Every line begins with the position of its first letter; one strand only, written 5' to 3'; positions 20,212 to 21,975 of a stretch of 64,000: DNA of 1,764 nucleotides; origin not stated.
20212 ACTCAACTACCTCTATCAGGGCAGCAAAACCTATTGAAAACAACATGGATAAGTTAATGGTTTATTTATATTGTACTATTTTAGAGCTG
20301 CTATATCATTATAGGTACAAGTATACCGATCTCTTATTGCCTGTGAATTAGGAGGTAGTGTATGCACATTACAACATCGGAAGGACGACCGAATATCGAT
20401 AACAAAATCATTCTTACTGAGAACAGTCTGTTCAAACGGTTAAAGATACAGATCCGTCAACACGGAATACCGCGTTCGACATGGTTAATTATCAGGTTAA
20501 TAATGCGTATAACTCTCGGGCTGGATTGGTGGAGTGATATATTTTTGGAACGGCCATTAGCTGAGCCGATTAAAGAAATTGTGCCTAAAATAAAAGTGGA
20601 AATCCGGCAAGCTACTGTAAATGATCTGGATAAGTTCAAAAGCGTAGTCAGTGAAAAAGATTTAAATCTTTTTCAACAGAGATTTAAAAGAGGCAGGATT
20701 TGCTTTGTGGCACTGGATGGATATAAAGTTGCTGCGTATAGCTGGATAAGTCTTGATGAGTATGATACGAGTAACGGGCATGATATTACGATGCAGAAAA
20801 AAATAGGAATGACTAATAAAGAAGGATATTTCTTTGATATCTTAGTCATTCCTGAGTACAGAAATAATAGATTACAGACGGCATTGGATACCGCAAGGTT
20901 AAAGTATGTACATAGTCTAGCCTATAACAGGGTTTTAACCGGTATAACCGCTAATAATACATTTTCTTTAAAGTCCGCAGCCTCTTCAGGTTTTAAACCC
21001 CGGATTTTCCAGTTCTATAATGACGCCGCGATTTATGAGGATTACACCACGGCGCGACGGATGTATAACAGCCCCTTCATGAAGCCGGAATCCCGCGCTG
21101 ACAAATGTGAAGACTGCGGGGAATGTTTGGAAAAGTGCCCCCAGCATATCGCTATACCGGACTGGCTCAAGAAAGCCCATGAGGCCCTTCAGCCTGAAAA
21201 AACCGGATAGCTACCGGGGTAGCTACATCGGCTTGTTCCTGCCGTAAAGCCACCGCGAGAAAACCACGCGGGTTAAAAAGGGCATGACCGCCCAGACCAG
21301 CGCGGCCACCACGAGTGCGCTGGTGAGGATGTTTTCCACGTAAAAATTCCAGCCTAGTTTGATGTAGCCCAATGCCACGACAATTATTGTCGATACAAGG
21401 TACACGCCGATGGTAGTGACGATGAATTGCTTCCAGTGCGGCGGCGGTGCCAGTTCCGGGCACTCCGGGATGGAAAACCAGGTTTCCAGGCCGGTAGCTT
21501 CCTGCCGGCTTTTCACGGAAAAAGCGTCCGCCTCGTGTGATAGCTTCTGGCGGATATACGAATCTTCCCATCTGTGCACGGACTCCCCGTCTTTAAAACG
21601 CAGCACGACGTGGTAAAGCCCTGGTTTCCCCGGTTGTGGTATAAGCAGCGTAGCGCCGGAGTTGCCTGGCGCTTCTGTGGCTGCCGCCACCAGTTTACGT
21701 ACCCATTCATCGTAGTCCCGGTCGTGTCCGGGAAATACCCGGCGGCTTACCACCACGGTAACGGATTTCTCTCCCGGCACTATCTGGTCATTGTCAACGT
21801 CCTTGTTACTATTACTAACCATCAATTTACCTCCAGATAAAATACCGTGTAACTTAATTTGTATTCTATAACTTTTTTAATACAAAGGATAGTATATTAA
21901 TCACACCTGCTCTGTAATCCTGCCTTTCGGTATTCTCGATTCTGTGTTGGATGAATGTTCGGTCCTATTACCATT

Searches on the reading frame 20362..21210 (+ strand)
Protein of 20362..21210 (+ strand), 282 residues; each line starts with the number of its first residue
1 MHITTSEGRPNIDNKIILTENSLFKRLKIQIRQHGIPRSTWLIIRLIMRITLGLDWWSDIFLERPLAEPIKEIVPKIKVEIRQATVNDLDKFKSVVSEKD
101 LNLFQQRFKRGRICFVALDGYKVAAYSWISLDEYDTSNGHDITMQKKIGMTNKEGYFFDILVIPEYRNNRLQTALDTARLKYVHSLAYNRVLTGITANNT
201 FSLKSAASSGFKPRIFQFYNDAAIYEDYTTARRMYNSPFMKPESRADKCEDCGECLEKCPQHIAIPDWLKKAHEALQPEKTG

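Call 8: search_protein_families(library=pfam, proteins=[window:20362-21210:+], max_evalue=0.001)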
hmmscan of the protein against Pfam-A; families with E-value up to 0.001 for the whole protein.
window:20362-21210:+ (282 aa): 3 families
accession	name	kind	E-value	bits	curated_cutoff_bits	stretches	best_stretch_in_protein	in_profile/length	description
PF13187.11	Fer4_9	-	0.00036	21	27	1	243-262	31-50/52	4Fe-4S dicluster domain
PF14691.11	Fer4_20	-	0.0004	20.6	25.8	1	244-274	19-51/113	Dihydroprymidine dehydrogenase domain II, 4Fe-4S cluster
PF12837.12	Fer4_6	-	0.00085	19.6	25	0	242-263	2-22/24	4Fe-4S binding domain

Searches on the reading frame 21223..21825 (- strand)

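Call 8: search_protein_families(library=pfam, proteins=[window:21223-21825:-], max_evalue=0.001)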
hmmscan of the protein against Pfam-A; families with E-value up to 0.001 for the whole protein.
window:21223-21825:- (200 aa): 1 family
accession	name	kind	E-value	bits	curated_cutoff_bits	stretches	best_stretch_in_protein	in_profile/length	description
PF03992.22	ABM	-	5.4e-05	23.7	23.1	1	22-89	2-69/78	Antibiotic biosynthesis monooxygenase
